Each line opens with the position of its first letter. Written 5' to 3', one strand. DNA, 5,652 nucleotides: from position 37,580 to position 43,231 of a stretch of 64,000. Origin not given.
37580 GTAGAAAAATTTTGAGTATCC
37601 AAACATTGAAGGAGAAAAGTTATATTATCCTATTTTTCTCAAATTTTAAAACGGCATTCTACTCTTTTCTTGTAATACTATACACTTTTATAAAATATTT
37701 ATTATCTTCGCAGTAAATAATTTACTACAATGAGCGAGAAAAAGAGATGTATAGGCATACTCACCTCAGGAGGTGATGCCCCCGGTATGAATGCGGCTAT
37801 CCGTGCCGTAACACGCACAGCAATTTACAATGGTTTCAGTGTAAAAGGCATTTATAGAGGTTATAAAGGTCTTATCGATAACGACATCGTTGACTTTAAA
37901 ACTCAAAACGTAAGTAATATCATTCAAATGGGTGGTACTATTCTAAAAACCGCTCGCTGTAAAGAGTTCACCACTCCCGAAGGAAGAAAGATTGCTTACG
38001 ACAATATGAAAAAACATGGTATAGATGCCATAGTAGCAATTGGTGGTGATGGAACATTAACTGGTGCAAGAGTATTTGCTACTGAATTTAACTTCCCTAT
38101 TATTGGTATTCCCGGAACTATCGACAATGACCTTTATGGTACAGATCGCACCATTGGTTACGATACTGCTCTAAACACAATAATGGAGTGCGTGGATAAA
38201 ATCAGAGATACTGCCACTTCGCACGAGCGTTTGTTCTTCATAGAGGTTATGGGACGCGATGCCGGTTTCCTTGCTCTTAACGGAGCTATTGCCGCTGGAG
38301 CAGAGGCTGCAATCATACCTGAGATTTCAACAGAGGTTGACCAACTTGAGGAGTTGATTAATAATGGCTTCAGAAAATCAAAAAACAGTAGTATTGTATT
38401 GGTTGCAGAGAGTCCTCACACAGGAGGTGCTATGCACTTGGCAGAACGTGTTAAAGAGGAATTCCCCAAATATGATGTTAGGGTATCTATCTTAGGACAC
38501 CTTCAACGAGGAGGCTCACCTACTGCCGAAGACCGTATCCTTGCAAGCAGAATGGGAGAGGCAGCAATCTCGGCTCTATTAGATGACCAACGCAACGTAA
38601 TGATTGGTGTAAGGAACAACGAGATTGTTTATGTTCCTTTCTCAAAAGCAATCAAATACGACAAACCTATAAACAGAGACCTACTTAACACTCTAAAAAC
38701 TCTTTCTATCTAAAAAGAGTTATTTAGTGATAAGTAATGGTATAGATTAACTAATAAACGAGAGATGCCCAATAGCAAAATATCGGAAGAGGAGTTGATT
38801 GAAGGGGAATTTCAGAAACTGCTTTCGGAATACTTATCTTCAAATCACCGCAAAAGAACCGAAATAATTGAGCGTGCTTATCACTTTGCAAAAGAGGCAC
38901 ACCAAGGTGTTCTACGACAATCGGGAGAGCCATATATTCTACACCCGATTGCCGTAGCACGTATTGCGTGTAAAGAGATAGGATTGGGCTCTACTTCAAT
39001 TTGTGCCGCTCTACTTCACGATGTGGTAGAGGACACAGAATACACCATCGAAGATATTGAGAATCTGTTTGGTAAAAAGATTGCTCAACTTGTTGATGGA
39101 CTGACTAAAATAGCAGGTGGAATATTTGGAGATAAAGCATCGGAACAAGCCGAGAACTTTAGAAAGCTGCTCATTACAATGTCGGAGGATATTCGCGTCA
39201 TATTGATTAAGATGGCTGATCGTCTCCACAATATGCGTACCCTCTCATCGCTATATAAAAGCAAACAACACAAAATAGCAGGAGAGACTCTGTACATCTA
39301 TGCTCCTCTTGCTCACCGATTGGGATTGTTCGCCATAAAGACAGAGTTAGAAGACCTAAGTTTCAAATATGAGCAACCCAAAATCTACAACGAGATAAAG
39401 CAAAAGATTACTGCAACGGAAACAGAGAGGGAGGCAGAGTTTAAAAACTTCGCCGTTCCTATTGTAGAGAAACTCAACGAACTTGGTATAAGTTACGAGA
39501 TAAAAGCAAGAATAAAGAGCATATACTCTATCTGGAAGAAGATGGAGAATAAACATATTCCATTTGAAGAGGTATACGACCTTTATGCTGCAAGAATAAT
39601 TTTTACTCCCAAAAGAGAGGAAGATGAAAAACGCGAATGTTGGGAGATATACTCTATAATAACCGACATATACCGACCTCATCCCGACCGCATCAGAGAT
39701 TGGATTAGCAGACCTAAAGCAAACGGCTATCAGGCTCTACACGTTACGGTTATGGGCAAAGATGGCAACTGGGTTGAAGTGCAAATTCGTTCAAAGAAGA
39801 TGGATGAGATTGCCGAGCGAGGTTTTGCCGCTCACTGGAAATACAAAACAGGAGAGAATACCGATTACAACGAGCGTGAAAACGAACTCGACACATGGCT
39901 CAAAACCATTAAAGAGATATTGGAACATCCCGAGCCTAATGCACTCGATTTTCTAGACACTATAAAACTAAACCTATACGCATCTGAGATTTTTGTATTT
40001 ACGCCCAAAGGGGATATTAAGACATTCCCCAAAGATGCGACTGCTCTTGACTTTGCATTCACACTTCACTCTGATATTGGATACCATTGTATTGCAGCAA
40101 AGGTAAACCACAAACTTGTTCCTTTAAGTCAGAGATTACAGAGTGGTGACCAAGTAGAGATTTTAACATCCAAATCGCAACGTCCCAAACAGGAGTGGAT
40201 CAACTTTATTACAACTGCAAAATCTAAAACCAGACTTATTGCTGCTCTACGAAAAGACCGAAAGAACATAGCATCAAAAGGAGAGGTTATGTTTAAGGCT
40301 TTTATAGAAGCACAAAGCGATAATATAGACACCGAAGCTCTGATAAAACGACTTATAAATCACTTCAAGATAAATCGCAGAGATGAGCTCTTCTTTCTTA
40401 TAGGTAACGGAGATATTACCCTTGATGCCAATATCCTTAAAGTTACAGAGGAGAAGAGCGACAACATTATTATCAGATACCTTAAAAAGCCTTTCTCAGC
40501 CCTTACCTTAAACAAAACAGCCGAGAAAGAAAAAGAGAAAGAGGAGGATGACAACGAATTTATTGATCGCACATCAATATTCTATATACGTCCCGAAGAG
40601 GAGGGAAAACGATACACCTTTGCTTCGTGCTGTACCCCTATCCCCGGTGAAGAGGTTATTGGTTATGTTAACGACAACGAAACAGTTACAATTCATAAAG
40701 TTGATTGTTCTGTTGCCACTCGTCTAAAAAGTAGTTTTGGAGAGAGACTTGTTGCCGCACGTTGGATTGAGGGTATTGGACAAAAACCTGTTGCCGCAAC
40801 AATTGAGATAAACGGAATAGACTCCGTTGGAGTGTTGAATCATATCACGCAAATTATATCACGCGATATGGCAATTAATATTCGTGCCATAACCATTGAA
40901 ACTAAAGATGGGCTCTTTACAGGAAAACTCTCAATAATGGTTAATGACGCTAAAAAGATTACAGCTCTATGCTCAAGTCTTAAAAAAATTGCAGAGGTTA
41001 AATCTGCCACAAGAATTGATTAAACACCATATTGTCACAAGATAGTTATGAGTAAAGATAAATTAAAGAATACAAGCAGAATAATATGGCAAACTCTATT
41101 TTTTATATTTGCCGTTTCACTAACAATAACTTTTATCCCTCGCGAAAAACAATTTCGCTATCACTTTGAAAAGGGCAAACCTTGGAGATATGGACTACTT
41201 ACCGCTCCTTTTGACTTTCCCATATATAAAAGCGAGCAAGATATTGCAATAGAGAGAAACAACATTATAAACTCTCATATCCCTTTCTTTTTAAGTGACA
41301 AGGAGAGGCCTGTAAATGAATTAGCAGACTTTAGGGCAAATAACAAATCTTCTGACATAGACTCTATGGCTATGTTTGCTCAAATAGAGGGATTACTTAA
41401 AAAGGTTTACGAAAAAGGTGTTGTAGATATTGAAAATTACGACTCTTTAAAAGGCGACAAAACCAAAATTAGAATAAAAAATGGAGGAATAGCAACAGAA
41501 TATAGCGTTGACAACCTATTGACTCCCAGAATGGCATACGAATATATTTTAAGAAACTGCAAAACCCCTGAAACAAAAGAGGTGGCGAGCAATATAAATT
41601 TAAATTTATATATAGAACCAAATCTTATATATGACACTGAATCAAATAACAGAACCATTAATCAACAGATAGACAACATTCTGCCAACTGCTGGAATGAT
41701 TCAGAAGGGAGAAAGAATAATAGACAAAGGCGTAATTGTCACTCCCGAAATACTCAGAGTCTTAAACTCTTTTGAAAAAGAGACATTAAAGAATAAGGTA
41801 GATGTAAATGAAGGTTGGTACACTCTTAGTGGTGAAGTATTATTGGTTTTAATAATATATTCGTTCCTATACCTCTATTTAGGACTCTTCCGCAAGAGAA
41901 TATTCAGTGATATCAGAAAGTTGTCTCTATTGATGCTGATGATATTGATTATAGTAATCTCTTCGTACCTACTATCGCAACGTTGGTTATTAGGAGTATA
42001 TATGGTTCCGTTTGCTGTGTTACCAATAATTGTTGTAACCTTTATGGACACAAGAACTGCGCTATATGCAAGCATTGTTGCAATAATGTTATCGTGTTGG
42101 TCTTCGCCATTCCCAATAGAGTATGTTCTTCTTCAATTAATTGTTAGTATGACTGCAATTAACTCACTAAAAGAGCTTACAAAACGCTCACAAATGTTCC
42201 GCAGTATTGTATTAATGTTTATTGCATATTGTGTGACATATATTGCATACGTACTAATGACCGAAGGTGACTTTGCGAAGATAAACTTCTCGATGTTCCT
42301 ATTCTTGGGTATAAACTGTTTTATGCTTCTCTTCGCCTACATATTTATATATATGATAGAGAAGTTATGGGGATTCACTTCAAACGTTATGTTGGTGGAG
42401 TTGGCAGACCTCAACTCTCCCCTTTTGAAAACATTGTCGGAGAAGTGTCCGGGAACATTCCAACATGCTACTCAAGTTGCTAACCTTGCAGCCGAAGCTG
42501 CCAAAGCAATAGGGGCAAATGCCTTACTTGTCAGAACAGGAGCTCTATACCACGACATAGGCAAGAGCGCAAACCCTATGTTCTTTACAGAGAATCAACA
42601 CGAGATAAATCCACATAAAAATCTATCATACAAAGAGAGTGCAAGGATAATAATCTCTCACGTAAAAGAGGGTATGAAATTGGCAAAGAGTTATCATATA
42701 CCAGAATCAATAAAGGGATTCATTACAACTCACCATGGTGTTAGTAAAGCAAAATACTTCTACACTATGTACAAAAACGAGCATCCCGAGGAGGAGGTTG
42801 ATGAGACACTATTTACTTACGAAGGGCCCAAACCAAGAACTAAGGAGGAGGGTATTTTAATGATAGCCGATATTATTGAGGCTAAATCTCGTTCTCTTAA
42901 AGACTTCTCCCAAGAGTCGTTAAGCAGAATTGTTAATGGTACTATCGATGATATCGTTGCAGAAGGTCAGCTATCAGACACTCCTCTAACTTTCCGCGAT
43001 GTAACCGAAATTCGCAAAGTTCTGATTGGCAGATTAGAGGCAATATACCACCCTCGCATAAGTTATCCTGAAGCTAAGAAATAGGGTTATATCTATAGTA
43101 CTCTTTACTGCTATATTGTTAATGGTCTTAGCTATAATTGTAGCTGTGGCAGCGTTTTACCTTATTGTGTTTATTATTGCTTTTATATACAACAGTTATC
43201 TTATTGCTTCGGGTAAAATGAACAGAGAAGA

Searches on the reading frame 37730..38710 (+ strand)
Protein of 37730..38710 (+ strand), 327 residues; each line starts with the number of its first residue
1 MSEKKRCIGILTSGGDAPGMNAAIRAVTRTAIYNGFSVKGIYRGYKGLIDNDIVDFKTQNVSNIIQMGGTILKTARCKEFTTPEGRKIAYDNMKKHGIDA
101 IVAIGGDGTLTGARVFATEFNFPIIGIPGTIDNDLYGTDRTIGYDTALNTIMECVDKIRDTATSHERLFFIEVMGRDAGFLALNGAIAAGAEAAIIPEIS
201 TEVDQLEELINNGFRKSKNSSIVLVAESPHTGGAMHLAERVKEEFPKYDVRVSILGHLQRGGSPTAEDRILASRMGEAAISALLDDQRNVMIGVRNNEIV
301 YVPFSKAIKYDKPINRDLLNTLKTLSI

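Call 9: search_protein_families(library=pfam, proteins=[window:37730-38710:+], max_evalue=0.001)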
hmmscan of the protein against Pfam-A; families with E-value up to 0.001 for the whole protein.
window:37730-38710:+ (327 aa): 3 families
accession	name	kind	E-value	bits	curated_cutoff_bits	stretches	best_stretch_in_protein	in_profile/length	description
PF00365.25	PFK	-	5e-109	364.4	30.9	1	8-282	2-276/277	Phosphofructokinase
PF01513.26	NAD_kinase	-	1.4e-06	29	25.5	1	89-128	64-103/130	ATP-NAD kinase N-terminal domain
PF00781.29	DAGK_cat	-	0.00079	19.5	23.6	0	77-135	35-95/125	Diacylglycerol kinase catalytic domain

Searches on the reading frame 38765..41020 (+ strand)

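Call 9: search_protein_families(library=pfam, proteins=[window:38765-41020:+], max_evalue=0.001)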
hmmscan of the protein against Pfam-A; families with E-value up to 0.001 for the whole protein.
window:38765-41020:+ (752 aa): 7 families
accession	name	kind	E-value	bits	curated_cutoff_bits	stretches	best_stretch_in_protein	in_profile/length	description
PF13328.12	HD_4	-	7.4e-46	156.2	27.2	1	38-188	1-155/156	HD domain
PF04607.23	RelA_SpoT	-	3.9e-36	124.2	27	1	249-364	2-112/113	Region found in RelA / SpoT proteins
PF02824.27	TGS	-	4.1e-20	72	22.2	1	409-468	1-60/60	TGS domain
PF13291.12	ACT_4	-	3.2e-15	57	27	1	677-750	6-80/80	ACT domain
PF01966.28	HD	-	3.6e-07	30.9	22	1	59-157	3-116/116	HD domain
PF22629.2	ACT_AHAS_ss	-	1.8e-06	28.5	27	1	686-745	7-65/67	AHAS small subunit-like ACT domain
PF19296.4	RelA_AH_RIS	-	3.5e-06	27.7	23.8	1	484-648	6-172/185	RelA/SpoT, AH and RIS domains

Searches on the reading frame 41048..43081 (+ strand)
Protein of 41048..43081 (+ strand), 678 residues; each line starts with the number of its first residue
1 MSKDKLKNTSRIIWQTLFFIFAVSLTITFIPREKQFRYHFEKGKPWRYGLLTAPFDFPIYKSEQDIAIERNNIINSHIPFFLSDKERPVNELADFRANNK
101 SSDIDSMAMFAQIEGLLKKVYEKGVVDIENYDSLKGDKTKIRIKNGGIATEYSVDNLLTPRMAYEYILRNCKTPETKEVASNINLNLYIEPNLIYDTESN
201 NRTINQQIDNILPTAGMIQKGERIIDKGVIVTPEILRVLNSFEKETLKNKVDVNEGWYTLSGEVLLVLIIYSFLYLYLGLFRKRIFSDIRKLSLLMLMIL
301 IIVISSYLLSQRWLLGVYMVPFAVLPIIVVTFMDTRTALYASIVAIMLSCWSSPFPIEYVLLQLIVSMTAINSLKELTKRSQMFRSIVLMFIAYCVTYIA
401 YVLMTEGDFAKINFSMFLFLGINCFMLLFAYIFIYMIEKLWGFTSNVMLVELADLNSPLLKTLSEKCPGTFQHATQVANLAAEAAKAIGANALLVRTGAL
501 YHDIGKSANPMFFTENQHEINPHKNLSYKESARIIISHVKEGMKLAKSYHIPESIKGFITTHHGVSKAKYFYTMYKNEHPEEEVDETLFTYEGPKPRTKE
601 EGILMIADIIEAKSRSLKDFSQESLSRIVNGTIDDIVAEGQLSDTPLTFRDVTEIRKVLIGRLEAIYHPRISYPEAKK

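Call 9: search_protein_families(library=pfam, proteins=[window:41048-43081:+], max_evalue=0.001)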
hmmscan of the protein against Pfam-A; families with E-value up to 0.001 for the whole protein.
window:41048-43081:+ (678 aa): 4 families
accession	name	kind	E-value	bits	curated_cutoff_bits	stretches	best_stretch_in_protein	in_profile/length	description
PF07698.17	7TM-7TMR_HD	-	4.6e-24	85.9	29.4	1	257-445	1-190/190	7TM receptor with intracellular HD hydrolase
PF01966.28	HD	-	4.9e-17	62.7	22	1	470-612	1-115/116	HD domain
PF07697.16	7TMR-HDED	-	6e-13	49.7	27.6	1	102-242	104-220/224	7TM-HD extracellular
PF08668.18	HDOD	-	0.00044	20.2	22.9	1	469-563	94-194/196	HDOD domain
